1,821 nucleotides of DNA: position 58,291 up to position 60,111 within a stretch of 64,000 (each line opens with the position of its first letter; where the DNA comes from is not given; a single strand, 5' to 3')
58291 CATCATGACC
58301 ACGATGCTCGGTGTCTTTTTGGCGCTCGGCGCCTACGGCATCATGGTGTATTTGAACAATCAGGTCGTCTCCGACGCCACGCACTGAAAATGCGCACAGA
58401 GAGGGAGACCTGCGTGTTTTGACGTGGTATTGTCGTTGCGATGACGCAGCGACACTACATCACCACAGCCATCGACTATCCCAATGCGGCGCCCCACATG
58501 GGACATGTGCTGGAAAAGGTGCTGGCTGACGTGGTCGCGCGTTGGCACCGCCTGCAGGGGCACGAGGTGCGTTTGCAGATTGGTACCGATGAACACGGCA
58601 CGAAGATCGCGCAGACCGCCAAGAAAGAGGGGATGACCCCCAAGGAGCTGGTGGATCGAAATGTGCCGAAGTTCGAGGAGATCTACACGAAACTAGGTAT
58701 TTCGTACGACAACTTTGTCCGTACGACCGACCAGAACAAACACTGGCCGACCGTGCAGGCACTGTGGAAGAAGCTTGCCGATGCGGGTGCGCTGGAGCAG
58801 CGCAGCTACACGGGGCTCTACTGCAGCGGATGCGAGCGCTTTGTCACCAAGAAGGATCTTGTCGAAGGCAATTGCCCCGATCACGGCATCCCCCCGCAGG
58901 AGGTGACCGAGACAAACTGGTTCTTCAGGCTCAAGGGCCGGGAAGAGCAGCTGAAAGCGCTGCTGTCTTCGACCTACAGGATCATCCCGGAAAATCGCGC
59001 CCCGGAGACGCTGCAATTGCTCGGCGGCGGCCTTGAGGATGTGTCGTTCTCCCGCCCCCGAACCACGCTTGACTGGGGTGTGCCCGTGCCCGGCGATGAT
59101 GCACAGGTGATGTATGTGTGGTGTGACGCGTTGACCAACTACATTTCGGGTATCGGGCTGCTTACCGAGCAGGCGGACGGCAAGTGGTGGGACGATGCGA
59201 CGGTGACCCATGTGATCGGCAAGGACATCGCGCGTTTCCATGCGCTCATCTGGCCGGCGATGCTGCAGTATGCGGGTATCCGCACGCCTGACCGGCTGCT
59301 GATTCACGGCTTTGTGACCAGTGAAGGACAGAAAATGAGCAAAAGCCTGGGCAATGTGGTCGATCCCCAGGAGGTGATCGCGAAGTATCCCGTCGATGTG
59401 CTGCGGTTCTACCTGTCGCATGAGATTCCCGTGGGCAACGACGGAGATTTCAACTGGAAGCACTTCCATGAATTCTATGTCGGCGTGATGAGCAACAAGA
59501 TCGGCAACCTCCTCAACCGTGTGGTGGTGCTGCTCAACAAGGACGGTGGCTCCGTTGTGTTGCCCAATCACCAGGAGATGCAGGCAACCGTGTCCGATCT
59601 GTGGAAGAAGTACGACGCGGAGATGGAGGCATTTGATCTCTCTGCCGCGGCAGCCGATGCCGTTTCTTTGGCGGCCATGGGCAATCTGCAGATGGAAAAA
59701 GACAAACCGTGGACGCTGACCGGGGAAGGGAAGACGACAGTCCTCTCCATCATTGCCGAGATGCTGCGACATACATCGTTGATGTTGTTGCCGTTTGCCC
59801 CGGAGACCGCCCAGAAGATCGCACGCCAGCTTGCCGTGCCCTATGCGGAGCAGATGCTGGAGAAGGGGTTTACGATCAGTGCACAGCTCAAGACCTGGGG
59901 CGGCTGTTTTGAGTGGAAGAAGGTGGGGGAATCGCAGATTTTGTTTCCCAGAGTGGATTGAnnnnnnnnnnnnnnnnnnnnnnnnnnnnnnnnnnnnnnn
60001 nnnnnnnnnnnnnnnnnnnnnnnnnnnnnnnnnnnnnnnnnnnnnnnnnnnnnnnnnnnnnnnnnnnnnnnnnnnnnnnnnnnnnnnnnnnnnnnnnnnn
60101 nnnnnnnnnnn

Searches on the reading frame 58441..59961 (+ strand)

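Call 74: search_protein_families(library=pfam, proteins=[window:58441-59961:+], max_evalue=0.0001)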
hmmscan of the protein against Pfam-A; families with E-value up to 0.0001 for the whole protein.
window:58441-59961:+ (506 aa): 5 families
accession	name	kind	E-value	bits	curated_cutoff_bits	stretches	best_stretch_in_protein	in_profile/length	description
PF09334.17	tRNA-synt_1g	-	9.4e-103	344.4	20.1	2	156-361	180-390/391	tRNA synthetases class I (M)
PF00133.28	tRNA-synt_1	-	1.2e-28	100.5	22.7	2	13-218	33-245/414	tRNA synthetases class I (I, L, M and V)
PF01406.26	tRNA-synt_1e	-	5.6e-14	52.6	27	2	287-326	242-281/301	tRNA synthetases class I (C) catalytic domain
PF01921.24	tRNA-synt_1f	-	1.6e-05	24.5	27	0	249-329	230-313/360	tRNA synthetases class I (K)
PF19303.5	Anticodon_3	-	2.8e-05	24.5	23.5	1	374-466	8-103/152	Anticodon binding domain of methionyl tRNA ligase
